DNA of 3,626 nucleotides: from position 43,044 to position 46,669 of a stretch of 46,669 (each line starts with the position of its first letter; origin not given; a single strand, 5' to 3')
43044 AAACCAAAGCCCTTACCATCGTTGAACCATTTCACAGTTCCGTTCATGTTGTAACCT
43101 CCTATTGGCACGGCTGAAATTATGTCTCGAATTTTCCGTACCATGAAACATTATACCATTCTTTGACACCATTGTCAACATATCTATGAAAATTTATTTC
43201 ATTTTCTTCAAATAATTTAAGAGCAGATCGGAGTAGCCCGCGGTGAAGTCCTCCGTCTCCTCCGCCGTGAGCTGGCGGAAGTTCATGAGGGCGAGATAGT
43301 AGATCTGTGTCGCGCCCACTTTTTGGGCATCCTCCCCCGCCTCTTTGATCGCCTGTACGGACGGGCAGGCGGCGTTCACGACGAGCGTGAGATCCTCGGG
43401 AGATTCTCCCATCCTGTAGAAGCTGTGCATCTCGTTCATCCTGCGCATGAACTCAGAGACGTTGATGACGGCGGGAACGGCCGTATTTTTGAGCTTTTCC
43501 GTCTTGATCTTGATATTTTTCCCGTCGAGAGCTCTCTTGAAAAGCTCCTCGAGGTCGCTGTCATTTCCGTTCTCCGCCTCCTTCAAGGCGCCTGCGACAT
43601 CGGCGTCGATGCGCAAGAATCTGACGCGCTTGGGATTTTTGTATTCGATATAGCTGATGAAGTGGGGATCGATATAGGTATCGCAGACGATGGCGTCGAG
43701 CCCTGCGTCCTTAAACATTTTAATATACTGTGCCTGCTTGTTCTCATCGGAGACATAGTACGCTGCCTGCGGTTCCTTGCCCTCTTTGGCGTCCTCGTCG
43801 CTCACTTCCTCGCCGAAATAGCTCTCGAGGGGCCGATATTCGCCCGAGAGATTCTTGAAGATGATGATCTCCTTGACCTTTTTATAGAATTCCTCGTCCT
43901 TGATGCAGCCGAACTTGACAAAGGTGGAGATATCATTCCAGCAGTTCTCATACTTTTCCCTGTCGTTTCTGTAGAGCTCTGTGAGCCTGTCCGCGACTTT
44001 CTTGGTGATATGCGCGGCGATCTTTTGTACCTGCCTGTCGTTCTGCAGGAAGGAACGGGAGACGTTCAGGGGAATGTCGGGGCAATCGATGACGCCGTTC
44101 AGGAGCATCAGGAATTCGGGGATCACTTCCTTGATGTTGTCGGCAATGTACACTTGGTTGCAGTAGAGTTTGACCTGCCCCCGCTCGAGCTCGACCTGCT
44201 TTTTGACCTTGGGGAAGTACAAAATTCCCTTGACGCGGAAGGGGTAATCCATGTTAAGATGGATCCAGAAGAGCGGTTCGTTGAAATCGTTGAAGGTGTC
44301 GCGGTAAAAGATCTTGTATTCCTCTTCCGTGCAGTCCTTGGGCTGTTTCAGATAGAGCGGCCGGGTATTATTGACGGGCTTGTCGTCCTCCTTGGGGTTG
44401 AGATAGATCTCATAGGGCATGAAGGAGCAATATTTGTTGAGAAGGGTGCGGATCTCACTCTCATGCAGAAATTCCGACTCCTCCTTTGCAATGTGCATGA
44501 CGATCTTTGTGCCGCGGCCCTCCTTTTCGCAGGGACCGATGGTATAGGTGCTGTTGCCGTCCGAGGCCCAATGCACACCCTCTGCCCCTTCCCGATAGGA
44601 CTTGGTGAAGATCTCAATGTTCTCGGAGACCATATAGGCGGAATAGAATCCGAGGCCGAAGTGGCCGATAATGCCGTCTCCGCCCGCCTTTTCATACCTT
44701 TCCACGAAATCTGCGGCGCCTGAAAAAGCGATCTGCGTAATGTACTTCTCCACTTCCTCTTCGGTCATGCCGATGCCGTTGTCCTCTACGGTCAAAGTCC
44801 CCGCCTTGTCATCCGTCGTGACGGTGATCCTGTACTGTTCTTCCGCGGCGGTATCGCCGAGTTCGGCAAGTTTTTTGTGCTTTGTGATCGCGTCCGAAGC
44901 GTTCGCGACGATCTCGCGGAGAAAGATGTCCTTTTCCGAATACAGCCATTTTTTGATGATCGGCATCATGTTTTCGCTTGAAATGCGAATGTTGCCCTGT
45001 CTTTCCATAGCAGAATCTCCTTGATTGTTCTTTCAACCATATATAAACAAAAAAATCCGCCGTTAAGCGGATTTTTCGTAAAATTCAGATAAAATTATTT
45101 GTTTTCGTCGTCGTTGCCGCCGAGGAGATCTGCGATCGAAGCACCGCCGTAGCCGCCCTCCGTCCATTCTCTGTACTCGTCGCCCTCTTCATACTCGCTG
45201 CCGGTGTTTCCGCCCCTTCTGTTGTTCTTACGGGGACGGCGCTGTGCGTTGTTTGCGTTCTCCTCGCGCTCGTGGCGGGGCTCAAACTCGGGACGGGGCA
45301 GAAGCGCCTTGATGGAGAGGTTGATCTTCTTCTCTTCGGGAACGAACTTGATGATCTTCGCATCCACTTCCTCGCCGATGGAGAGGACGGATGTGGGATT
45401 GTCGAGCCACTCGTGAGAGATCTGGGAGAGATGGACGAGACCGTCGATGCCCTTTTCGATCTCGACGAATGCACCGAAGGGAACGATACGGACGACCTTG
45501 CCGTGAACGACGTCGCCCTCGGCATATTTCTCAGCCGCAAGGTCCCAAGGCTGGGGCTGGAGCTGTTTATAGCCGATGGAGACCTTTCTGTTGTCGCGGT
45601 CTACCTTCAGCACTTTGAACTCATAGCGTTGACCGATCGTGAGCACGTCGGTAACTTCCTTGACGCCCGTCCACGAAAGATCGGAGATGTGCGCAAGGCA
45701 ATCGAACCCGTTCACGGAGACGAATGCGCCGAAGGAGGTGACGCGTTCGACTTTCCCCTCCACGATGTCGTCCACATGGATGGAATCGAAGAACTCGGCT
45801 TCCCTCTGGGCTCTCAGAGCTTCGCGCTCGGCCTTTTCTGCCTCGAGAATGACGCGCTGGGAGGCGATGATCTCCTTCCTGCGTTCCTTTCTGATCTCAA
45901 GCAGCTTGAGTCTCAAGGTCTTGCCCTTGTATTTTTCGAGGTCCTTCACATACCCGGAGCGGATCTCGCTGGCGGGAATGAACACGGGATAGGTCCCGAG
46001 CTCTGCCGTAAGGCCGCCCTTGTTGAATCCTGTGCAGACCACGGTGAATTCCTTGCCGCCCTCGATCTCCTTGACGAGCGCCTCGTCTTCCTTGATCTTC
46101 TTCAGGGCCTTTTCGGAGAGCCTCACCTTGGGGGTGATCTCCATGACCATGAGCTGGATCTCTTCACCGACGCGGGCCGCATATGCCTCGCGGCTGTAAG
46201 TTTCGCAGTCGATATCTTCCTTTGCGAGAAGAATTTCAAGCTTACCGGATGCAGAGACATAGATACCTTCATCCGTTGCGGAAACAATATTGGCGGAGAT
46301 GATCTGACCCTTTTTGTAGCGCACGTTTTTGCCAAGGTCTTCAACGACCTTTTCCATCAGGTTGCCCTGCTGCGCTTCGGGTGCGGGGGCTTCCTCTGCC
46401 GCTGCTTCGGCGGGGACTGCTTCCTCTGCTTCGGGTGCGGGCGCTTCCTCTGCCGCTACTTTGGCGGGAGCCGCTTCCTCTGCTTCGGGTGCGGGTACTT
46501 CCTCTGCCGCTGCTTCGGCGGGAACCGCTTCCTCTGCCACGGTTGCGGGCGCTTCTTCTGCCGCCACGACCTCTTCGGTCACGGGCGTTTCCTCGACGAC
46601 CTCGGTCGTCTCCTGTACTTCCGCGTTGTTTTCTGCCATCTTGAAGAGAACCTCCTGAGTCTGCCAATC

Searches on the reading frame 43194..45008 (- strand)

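Call 50: search_protein_families(library=pfam, proteins=[window:43194-45008:-])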
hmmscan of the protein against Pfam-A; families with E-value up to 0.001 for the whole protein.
window:43194-45008:- (604 aa): 3 families
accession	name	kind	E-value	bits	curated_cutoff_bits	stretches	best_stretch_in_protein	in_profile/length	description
PF00183.23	HSP90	-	3.5e-46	158.7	24.4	1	208-520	78-398/518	Hsp90 protein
PF02518.31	HATPase_c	-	6.9e-10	39.8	26.4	1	27-174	3-108/111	Histidine kinase-, DNA gyrase B-, and HSP90-like ATPase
PF13589.12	HATPase_c_3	-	2.3e-09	37.8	25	1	30-137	7-94/137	Histidine kinase-, DNA gyrase B-, and HSP90-like ATPase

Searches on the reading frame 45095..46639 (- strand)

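Call 50: search_protein_families(library=pfam, proteins=[window:45095-46639:-])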
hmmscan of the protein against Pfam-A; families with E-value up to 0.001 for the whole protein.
window:45095-46639:- (514 aa): 4 families
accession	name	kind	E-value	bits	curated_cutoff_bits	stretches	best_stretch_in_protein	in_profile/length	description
PF00575.29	S1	-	9.8e-51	170.5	22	3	371-444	1-74/74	S1 RNA binding domain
PF13509.12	S1_2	-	3.8e-08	33.8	21.8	0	111-144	2-35/61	S1 domain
PF21710.3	Spt6_S1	-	3.8e-06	27.5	27.5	0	371-443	13-86/91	Spt6, S1/OB domain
PF23459.1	S1_RRP5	-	0.00044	21.2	27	0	373-442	2-71/72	RRP5 S1 domain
